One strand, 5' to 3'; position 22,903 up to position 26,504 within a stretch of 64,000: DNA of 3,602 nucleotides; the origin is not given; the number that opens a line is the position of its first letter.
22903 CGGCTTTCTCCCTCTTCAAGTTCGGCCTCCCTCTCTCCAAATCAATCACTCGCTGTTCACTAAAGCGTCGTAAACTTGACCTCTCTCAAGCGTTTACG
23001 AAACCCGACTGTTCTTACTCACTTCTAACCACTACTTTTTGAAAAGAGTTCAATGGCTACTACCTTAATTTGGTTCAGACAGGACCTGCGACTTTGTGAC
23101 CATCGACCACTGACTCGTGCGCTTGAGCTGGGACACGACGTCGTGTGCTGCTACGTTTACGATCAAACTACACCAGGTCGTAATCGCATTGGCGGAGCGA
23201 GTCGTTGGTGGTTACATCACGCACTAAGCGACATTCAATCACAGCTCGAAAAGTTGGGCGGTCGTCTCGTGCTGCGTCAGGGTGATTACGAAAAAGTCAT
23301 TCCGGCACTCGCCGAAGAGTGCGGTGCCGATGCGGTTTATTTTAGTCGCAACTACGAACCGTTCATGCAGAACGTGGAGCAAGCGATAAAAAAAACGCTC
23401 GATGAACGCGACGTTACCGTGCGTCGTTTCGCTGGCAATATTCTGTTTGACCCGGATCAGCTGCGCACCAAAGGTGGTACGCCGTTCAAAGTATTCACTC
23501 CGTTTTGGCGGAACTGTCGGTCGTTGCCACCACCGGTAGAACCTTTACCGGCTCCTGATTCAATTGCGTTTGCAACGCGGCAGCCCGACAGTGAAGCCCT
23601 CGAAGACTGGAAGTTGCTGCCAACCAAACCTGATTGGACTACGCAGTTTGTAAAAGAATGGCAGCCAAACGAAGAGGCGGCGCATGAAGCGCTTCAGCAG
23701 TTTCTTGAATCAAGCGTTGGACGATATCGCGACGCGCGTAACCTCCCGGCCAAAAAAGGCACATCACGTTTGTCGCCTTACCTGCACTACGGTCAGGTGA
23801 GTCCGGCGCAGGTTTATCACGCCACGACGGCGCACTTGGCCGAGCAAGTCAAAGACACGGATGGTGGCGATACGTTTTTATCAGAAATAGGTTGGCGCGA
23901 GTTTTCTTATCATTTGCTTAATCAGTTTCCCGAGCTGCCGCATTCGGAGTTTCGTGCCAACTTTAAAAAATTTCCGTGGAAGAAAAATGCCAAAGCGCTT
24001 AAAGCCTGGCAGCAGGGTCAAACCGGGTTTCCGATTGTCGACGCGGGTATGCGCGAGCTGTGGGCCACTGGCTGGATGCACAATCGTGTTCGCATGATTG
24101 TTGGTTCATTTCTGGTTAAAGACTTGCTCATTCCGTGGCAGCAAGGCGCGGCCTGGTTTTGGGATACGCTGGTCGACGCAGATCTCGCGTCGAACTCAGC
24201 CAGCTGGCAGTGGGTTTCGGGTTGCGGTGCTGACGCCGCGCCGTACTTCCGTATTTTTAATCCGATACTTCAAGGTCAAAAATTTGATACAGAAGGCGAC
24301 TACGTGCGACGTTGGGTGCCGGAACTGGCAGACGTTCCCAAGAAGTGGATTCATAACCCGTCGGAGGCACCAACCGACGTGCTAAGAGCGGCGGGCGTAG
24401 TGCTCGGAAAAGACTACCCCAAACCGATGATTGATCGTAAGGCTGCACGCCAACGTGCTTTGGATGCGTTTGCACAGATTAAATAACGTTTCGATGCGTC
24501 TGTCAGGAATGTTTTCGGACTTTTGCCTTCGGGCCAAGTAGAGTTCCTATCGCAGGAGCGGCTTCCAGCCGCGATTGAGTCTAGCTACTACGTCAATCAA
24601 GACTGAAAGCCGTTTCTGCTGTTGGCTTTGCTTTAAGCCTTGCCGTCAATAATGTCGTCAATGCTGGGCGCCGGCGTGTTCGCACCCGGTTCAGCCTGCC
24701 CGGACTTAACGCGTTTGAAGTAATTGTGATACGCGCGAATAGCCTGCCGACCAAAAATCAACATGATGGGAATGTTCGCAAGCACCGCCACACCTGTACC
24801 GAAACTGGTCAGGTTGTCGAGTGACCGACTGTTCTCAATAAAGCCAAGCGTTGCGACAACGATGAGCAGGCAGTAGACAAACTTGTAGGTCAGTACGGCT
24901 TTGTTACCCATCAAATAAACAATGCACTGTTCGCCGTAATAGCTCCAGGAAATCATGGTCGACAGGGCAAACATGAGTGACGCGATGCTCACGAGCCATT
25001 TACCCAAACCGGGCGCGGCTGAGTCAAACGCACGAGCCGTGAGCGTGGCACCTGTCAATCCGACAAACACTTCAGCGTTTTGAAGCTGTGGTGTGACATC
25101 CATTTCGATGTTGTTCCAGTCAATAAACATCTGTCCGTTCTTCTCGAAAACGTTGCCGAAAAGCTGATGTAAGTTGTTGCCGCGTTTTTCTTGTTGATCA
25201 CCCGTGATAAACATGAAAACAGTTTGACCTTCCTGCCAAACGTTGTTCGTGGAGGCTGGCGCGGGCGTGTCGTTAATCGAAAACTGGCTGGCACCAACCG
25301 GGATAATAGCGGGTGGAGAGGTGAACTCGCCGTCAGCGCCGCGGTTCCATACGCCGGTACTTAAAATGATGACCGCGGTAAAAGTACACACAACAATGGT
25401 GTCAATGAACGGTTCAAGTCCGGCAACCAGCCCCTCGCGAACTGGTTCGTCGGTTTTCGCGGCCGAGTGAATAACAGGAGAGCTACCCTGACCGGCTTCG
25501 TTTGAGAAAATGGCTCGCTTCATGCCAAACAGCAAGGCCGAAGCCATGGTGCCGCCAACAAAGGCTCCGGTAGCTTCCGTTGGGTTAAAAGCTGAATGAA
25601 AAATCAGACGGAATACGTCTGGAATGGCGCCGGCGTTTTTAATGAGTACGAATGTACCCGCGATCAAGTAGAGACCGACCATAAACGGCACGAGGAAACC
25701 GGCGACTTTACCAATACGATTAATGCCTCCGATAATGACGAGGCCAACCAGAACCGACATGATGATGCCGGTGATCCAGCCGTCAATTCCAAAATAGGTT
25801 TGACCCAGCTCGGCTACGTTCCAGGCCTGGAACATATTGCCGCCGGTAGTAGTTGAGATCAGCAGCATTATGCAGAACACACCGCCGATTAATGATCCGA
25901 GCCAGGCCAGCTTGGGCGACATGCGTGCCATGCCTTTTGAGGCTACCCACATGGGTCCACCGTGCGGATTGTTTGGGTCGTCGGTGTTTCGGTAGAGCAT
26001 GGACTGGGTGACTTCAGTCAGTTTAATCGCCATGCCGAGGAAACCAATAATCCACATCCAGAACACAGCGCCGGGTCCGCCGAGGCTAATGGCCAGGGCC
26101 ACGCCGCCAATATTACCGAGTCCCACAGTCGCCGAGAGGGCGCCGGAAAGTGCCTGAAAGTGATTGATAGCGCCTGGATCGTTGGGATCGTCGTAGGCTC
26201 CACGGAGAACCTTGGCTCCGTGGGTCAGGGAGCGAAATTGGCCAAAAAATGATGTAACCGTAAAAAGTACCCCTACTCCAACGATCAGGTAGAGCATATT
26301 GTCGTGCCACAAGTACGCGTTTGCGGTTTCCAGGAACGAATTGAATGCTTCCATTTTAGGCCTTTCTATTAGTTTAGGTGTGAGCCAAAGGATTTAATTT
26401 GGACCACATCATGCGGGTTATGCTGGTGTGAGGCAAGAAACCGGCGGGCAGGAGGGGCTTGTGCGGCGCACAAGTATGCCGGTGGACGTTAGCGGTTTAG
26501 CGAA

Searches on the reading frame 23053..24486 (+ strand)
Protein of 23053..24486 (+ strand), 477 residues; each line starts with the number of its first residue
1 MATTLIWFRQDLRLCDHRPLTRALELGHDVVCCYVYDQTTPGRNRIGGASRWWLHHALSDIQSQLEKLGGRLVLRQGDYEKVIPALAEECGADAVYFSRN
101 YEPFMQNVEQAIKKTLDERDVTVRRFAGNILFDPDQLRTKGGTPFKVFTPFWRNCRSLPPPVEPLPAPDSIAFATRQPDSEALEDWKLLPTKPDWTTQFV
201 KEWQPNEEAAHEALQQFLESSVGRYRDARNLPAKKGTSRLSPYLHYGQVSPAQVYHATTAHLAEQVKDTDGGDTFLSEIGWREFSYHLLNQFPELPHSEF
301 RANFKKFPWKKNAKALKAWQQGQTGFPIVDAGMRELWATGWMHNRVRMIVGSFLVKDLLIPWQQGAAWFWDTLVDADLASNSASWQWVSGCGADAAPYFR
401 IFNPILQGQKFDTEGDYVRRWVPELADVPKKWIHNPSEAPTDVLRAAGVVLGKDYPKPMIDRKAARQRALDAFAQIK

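Call 55: search_protein_families(library=pfam, proteins=[window:23053-24486:+], max_evalue=0.0001)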
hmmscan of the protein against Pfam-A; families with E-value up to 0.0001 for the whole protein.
window:23053-24486:+ (477 aa): 2 families
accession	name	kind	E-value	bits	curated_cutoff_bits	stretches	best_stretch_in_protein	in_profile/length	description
PF03441.19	FAD_binding_7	-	1.4e-91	305.9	27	1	275-474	1-202/203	FAD binding domain of DNA photolyase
PF00875.24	DNA_photolyase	-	6.3e-49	166.5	26.6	1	5-168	2-163/164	DNA photolyase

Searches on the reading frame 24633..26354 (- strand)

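Call 55: search_protein_families(library=pfam, proteins=[window:24633-26354:-], max_evalue=0.0001)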
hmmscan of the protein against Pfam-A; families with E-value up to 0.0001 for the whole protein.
window:24633-26354:- (573 aa): 1 family
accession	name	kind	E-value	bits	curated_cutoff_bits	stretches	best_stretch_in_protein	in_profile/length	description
PF01235.23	Na_Ala_symp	-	1.8e-113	380.2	24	1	58-555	8-389/392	Sodium:alanine symporter family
